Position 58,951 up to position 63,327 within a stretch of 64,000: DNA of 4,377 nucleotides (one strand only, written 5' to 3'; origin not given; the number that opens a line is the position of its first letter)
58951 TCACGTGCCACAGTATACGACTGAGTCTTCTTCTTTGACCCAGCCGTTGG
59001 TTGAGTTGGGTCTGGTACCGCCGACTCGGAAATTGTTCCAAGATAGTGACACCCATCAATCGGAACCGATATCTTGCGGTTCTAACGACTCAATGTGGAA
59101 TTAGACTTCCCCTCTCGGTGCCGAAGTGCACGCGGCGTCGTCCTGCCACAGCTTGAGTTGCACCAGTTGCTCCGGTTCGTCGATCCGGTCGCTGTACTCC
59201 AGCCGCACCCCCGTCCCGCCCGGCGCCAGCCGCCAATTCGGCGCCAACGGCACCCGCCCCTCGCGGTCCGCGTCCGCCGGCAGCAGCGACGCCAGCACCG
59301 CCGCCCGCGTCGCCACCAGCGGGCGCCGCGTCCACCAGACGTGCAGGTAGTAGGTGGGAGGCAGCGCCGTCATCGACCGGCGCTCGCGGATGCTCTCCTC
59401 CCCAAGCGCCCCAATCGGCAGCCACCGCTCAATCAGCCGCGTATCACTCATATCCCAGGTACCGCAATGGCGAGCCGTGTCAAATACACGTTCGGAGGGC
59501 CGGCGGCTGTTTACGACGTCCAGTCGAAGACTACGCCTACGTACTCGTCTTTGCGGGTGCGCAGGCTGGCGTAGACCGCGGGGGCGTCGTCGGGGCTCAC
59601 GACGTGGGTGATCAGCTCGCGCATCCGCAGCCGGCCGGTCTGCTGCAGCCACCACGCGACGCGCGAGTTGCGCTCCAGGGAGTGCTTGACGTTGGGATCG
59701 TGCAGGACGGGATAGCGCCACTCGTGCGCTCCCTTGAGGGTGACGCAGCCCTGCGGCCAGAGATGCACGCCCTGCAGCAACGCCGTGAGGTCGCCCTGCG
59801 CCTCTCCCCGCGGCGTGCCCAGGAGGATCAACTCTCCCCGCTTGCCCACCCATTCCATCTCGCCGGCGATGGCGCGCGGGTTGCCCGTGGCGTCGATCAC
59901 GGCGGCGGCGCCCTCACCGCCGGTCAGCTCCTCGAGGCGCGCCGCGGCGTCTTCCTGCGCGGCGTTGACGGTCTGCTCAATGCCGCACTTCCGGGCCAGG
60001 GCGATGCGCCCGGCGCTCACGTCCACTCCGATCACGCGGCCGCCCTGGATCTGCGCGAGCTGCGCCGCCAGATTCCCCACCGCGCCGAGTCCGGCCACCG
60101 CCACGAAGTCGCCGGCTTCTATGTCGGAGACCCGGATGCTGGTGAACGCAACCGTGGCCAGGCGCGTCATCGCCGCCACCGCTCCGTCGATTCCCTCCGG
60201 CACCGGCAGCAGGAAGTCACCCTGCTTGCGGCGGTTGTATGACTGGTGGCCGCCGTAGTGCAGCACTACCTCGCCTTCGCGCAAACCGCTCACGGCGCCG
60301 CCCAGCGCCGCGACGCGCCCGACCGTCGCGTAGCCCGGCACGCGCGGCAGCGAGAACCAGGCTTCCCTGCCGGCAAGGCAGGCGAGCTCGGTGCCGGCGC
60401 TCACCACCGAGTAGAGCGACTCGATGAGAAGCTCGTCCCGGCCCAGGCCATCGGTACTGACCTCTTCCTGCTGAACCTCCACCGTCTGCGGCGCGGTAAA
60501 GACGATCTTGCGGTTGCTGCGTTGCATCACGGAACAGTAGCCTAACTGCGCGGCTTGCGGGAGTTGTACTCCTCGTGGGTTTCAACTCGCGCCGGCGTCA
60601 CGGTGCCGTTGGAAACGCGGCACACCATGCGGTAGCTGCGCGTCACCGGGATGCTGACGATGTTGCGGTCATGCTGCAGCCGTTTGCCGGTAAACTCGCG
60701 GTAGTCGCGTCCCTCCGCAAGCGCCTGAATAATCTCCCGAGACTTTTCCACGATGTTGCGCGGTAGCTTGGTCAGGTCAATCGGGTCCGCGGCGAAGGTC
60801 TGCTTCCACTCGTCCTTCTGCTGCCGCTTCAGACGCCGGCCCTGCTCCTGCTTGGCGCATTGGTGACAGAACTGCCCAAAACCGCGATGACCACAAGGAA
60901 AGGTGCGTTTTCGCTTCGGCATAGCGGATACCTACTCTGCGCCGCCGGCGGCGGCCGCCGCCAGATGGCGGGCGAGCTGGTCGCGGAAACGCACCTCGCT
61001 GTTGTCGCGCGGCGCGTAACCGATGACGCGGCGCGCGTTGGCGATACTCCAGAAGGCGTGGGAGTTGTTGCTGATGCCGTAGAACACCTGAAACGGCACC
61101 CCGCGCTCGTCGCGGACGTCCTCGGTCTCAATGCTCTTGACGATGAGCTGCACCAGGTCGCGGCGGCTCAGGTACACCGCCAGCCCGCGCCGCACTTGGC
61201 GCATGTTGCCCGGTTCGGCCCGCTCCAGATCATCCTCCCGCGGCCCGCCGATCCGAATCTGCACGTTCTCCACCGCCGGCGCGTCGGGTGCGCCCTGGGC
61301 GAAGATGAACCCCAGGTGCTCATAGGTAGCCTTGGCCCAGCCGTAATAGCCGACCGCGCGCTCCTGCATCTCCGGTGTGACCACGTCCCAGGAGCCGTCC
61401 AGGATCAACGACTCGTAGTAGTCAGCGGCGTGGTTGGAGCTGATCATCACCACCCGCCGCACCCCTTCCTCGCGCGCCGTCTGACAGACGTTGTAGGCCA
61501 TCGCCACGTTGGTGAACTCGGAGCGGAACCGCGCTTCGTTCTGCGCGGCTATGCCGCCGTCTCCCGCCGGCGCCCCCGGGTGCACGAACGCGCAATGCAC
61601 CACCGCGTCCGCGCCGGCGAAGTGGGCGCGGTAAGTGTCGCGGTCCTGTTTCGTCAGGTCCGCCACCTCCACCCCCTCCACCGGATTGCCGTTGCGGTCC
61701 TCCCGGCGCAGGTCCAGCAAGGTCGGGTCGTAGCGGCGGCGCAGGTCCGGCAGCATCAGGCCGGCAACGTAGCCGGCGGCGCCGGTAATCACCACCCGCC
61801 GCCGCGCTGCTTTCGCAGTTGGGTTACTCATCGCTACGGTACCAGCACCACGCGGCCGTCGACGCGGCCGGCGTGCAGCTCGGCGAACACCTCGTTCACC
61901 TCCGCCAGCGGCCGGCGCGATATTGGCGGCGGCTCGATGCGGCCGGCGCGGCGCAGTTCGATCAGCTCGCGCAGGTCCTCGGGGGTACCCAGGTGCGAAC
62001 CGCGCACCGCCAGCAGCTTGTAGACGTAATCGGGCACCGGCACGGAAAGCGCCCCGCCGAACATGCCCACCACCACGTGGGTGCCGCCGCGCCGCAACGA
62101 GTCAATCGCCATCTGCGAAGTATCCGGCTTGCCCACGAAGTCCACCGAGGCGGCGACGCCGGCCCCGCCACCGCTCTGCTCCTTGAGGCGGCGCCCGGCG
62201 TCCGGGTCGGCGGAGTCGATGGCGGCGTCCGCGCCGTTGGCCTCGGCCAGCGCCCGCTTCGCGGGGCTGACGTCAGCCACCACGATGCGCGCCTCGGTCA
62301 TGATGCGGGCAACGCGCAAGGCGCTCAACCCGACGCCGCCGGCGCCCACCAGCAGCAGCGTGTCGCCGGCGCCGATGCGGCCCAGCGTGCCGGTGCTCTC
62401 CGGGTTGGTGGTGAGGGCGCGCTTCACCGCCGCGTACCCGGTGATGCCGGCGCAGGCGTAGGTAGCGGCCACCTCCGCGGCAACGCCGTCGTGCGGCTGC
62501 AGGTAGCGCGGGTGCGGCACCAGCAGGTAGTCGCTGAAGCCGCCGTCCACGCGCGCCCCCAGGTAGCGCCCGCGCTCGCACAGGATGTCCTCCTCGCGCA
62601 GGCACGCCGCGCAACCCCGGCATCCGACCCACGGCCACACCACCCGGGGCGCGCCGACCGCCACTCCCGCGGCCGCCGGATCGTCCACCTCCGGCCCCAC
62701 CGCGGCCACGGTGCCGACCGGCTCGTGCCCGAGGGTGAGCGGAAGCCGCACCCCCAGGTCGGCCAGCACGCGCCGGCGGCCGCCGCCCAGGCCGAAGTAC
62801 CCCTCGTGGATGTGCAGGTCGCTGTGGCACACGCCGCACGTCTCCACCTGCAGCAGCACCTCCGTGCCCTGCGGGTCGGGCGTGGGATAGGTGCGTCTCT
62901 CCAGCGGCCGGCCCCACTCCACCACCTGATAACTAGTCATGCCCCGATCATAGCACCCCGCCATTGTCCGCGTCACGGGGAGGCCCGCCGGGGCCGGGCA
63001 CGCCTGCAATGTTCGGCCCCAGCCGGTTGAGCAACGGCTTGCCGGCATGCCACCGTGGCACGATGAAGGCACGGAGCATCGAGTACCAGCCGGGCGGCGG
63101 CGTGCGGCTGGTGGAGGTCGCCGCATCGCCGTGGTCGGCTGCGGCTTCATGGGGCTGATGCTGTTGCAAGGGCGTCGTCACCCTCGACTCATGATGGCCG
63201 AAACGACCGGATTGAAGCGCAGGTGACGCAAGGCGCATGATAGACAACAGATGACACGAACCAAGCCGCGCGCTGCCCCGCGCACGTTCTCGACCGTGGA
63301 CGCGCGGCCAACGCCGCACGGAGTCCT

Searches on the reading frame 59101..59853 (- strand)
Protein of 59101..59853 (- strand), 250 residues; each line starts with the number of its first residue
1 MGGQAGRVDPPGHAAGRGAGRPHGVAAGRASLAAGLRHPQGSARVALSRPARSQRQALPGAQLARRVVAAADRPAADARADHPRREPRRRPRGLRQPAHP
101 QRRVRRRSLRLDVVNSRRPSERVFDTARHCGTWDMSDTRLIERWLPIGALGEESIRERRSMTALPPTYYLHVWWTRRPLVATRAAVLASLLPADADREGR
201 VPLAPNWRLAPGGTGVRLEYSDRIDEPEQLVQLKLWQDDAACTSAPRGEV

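Call 8: search_protein_families(library=pfam, proteins=[window:59101-59853:-], max_evalue=0.01)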
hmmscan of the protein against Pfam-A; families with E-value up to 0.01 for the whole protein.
window:59101-59853:- (250 aa): 1 family
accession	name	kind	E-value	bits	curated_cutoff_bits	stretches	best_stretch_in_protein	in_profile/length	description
PF06634.17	DUF1156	-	1.9e-14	54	24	1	144-193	1-49/73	Protein of unknown function (DUF1156)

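Call 11: search_protein_families(library=padloc, proteins=[window:59101-59853:-], max_evalue=0.001)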
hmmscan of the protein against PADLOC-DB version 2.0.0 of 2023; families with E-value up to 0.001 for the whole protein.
window:59101-59853:- (250 aa): 4 families
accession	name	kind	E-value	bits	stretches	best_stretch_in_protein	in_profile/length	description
PDLC00660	HmaB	-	3.2e-08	29.9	1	137-191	8-60/967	DNA-adenine methylase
PDLC00661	HmaB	-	3.5e-07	26.5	1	137-191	7-59/973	DNA-adenine methylase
PDLC02189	DUF1156_MTase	-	4.6e-06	23.1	1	139-198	13-72/944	-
PDLC03314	MTase_II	-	0.00011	18.4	1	138-197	12-71/944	Type II methyltransferase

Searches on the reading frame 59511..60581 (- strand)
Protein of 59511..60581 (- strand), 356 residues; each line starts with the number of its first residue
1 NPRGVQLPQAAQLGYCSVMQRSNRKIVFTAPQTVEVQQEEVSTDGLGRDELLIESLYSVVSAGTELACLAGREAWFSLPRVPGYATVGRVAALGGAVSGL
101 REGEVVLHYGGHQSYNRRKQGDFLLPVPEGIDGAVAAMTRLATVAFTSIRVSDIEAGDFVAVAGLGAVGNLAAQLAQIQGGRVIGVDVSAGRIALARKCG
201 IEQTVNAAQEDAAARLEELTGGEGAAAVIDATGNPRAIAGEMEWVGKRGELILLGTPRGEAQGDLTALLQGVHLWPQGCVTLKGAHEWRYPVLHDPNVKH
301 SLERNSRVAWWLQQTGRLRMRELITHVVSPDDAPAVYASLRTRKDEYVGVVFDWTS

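Call 7: search_protein_families(library=pfam, proteins=[window:59511-60581:-], max_evalue=1)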
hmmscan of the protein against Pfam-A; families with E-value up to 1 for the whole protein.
window:59511-60581:- (356 aa): 12 families
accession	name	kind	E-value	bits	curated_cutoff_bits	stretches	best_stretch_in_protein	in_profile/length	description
PF00107.32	ADH_zinc_N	-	6.6e-21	75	31.8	1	167-268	1-102/129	Zinc-binding dehydrogenase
PF08240.17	ADH_N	-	0.0001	22.9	23.5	1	49-116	3-72/104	Alcohol dehydrogenase GroES-like domain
PF00208.27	ELFV_dehydrog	-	0.0037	17.4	23.4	1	156-208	31-83/241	Glutamate/Leucine/Phenylalanine/Valine dehydrogenase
PF13649.12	Methyltransf_25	-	0.0091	17.1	27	1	169-212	9-55/97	Methyltransferase domain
PF16912.11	Glu_dehyd_C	-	0.016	15.1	34.9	1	160-264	34-140/211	Glucose dehydrogenase C-terminus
PF08241.18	Methyltransf_11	-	0.044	14.9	21.2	1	165-213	5-52/95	Methyltransferase domain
PF03721.20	UDPG_MGDP_dh_N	-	0.06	13.3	27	1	160-198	3-41/187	UDP-glucose/GDP-mannose dehydrogenase family, NAD binding domain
PF13847.12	Methyltransf_31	-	0.065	13.4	27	1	169-261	15-114/145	Methyltransferase domain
PF02254.24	TrkA_N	-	0.076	13.8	23.8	1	160-234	1-72/116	TrkA-N domain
PF02826.25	2-Hacid_dh_C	-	0.18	11.6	25.1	1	157-194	36-73/178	D-isomer specific 2-hydroxyacid dehydrogenase, NAD binding domain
PF01175.24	Urocanase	-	0.2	11.7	23.2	1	151-234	21-103/209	Urocanase Rossmann-like domain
PF02558.23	ApbA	-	0.23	11.5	22.2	1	160-207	1-47/150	Ketopantoate reductase PanE/ApbA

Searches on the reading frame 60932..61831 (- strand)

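Call 8: search_protein_families(library=pfam, proteins=[window:60932-61831:-], max_evalue=0.01)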
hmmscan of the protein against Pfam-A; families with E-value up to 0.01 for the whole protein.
window:60932-61831:- (299 aa): 2 families
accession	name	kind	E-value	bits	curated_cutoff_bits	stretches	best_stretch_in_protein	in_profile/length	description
PF13460.12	NAD_binding_10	-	2.9e-10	40.7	27.2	1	17-137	1-103/184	NAD(P)H-binding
PF01370.27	Epimerase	-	1.7e-09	37.9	20.9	1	13-185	1-163/240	NAD dependent epimerase/dehydratase family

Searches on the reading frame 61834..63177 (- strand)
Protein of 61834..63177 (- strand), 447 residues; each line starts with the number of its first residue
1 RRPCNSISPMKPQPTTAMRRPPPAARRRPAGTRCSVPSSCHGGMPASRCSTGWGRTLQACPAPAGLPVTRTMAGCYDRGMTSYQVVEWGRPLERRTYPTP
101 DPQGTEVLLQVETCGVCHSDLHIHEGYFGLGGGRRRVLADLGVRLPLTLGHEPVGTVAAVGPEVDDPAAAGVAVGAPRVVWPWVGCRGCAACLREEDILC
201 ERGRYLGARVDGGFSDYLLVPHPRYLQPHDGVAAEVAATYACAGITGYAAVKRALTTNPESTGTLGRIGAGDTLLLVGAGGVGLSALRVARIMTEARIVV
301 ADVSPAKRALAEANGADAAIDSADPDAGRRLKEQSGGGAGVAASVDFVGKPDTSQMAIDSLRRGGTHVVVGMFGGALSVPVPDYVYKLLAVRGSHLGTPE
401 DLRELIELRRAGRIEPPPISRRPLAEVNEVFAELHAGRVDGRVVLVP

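Call 7: search_protein_families(library=pfam, proteins=[window:61834-63177:-], max_evalue=1)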
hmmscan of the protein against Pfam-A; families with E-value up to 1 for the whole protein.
window:61834-63177:- (447 aa): 6 families
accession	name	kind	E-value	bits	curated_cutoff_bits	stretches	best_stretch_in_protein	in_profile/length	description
PF00107.32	ADH_zinc_N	-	1.8e-26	93.1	31.8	1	281-408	1-126/129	Zinc-binding dehydrogenase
PF08240.17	ADH_N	-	3e-19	69.6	23.5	1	105-223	3-97/104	Alcohol dehydrogenase GroES-like domain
PF13602.12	ADH_zinc_N_2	-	2.8e-11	44.9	27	1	315-445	2-134/134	Zinc-binding dehydrogenase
PF03435.24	Sacchrp_dh_NADP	-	0.013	16.3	25.1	1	275-347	2-79/129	Saccharopine dehydrogenase NADP binding domain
PF01262.27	AlaDh_PNT_C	-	0.067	13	23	1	273-313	30-69/214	Alanine dehydrogenase/PNT, C-terminal domain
PF02008.25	zf-CXXC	-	0.93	10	26.5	0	183-197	6-20/48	CXXC zinc finger domain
